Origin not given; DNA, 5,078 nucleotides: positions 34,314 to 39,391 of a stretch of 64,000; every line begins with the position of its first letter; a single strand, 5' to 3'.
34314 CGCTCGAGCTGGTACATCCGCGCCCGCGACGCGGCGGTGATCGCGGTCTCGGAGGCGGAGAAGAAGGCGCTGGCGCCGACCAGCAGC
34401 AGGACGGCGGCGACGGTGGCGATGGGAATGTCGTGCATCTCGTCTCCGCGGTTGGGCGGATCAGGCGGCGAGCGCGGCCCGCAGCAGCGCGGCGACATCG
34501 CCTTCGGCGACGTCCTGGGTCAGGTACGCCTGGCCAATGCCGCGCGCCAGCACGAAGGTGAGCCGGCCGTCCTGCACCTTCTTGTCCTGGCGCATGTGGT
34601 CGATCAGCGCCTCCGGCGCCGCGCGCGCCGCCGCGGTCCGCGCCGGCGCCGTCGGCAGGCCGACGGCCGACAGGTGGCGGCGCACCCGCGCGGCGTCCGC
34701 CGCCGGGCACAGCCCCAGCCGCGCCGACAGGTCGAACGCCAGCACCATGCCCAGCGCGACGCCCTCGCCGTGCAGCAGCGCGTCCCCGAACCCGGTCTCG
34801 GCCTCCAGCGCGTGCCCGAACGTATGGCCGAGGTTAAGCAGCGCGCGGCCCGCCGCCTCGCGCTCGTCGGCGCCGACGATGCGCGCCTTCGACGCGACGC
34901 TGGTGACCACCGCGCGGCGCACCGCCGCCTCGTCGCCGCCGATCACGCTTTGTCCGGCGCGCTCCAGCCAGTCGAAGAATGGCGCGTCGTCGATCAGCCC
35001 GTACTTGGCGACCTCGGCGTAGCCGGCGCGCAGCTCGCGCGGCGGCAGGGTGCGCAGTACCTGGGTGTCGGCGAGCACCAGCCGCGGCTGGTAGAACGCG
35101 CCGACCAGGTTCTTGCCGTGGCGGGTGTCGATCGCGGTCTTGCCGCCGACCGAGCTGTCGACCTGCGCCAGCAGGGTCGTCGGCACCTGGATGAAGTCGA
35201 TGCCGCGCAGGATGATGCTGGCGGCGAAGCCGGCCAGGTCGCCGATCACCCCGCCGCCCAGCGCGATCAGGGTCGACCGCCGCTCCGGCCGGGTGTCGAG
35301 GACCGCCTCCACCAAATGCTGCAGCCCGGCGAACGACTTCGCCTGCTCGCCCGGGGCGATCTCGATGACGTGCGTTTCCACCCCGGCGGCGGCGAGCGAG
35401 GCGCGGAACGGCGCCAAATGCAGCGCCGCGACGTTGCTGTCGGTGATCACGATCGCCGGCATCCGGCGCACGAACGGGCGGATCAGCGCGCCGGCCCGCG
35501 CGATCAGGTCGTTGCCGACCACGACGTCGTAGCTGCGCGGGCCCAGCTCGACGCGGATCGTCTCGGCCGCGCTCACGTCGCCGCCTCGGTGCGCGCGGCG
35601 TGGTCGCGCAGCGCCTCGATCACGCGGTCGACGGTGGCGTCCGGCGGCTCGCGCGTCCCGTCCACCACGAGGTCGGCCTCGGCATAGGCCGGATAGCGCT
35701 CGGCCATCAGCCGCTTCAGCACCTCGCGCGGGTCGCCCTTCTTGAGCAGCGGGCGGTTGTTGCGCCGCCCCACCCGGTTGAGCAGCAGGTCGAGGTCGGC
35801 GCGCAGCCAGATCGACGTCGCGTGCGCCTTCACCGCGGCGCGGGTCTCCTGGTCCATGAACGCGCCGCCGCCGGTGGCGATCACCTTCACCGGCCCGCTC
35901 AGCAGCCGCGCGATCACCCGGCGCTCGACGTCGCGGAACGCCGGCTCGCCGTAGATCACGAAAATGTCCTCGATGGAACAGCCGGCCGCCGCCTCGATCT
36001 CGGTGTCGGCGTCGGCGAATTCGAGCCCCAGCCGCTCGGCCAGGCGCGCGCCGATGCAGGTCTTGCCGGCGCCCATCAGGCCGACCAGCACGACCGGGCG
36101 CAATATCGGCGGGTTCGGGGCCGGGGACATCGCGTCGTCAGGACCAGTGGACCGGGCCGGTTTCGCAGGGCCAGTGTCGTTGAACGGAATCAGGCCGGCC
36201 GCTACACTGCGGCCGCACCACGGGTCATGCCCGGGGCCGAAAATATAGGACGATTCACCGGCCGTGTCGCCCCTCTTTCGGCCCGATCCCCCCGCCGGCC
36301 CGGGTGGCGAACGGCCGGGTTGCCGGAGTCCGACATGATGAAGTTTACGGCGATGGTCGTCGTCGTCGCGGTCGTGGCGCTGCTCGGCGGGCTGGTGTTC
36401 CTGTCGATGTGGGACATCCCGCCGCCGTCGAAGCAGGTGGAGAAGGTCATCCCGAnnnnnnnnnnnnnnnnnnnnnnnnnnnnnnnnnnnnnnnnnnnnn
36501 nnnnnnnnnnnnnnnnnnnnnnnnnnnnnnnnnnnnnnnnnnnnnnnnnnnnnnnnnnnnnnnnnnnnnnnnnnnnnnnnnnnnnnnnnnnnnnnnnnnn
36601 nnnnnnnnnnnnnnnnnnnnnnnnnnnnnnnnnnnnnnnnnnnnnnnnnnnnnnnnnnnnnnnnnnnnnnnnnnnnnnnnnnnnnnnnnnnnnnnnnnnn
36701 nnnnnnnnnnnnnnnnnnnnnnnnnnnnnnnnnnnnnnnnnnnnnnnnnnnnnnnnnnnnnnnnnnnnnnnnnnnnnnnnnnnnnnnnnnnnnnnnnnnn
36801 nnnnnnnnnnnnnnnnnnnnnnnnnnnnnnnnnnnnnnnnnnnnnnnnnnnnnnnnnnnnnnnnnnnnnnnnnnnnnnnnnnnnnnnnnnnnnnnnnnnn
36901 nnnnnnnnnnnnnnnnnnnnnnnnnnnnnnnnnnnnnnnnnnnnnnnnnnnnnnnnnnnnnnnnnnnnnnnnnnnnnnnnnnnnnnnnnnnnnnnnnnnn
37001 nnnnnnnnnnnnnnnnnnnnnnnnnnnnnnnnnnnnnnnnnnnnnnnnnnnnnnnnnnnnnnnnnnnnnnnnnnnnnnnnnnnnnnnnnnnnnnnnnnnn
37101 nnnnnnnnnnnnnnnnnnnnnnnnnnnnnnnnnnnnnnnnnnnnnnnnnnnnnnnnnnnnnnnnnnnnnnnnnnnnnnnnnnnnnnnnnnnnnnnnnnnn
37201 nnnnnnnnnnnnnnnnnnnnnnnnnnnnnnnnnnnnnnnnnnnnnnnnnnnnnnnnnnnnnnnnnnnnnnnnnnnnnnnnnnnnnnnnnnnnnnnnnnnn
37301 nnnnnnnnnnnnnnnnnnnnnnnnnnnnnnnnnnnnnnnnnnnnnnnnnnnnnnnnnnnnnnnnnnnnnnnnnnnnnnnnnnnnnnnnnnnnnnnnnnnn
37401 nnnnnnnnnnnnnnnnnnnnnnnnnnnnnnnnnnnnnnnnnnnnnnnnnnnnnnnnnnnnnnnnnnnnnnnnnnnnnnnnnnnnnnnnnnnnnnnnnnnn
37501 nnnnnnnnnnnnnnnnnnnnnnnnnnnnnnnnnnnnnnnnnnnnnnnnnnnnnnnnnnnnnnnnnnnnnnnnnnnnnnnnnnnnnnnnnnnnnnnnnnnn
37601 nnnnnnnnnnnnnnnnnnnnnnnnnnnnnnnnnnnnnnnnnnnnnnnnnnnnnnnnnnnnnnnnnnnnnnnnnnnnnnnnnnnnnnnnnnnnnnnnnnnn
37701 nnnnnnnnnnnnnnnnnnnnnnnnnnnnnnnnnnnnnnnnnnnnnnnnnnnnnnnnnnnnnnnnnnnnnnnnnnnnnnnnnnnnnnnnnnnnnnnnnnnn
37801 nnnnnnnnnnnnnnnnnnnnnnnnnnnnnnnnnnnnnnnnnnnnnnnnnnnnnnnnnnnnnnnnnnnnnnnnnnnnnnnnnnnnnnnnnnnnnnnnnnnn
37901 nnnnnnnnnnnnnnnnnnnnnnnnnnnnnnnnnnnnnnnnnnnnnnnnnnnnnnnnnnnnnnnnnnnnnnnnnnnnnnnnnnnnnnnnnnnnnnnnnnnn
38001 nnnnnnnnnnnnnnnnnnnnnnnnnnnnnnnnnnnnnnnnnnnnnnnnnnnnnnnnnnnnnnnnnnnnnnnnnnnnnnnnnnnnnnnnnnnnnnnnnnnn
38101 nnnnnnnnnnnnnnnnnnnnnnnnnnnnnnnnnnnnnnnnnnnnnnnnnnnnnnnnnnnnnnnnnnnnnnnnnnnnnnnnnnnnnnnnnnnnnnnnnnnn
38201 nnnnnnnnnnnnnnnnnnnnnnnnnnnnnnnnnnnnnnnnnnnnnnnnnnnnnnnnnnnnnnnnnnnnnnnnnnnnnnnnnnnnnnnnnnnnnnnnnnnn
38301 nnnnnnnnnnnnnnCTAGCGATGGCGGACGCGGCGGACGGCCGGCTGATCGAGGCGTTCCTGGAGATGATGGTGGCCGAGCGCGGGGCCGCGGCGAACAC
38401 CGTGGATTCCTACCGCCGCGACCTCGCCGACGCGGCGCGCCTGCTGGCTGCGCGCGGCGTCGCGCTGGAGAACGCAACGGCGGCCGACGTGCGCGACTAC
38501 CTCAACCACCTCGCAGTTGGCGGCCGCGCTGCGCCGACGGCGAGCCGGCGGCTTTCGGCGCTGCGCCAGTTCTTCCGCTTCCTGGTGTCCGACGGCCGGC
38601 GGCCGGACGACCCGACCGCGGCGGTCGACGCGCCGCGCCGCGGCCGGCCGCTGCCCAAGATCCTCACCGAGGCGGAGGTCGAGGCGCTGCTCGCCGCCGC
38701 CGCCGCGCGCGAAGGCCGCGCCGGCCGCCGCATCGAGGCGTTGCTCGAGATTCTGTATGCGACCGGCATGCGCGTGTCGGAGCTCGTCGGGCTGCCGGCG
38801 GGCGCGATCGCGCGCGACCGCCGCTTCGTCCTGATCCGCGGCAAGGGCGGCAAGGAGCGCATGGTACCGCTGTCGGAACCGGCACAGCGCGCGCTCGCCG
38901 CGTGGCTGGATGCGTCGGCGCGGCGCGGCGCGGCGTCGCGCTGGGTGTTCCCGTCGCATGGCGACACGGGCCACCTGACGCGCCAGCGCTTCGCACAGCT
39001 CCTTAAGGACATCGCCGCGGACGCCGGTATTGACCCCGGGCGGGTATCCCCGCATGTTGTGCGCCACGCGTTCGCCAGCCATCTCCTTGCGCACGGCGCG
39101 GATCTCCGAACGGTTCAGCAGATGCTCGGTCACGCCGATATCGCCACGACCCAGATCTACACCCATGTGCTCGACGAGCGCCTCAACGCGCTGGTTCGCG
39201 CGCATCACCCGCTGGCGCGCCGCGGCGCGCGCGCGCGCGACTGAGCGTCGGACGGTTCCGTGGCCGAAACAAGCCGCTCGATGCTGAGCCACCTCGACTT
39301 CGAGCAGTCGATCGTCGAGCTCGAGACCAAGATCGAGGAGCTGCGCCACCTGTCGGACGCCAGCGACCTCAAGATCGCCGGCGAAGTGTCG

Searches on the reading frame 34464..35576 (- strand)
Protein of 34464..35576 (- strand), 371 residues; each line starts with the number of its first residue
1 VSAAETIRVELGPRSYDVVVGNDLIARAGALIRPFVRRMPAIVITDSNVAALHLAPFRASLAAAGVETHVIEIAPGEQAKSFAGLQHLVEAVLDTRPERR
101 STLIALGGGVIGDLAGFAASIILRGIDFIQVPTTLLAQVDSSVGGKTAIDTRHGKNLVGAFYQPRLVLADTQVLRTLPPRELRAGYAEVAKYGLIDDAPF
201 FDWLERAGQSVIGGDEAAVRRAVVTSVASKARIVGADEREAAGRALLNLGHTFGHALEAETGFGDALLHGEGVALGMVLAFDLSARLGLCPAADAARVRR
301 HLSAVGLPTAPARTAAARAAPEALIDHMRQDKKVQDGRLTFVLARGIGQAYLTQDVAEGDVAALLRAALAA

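Call 65: search_protein_families(library=pfam, proteins=[window:34464-35576:-], max_evalue=0.00001)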
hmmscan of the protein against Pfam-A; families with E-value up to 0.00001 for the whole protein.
window:34464-35576:- (371 aa): 4 families
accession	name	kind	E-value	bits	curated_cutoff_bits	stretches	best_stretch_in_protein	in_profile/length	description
PF01761.26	DHQ_synthase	-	1.4e-46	157.3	24.2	1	71-183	2-114/115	3-dehydroquinate synthase N-terminal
PF24621.2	DHQS_C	-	3.6e-43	147.4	27.6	1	185-334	1-144/144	3-dehydroquinate synthase C-terminal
PF13685.12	Fe-ADH_2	-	4.3e-09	37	28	1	19-178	1-149/149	Iron-containing alcohol dehydrogenase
PF00465.25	Fe-ADH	-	3.3e-06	27.2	31.3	1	18-135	4-131/168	Iron-containing alcohol dehydrogenase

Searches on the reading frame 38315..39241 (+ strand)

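Call 65: search_protein_families(library=pfam, proteins=[window:38315-39241:+], max_evalue=0.00001)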
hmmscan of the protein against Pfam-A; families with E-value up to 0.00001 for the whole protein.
window:38315-39241:+ (309 aa): 3 families
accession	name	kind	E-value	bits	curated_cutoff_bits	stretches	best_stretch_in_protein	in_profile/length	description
PF00589.27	Phage_integrase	-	1e-45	156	27.1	1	116-288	2-171/172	Phage integrase family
PF02899.23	Phage_int_SAM_1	-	4.4e-22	78.6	22.3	1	12-93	1-82/83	Phage integrase, N-terminal SAM-like domain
PF13495.12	Phage_int_SAM_4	-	3.8e-08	34.1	27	1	11-91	1-79/85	Phage integrase, N-terminal SAM-like domain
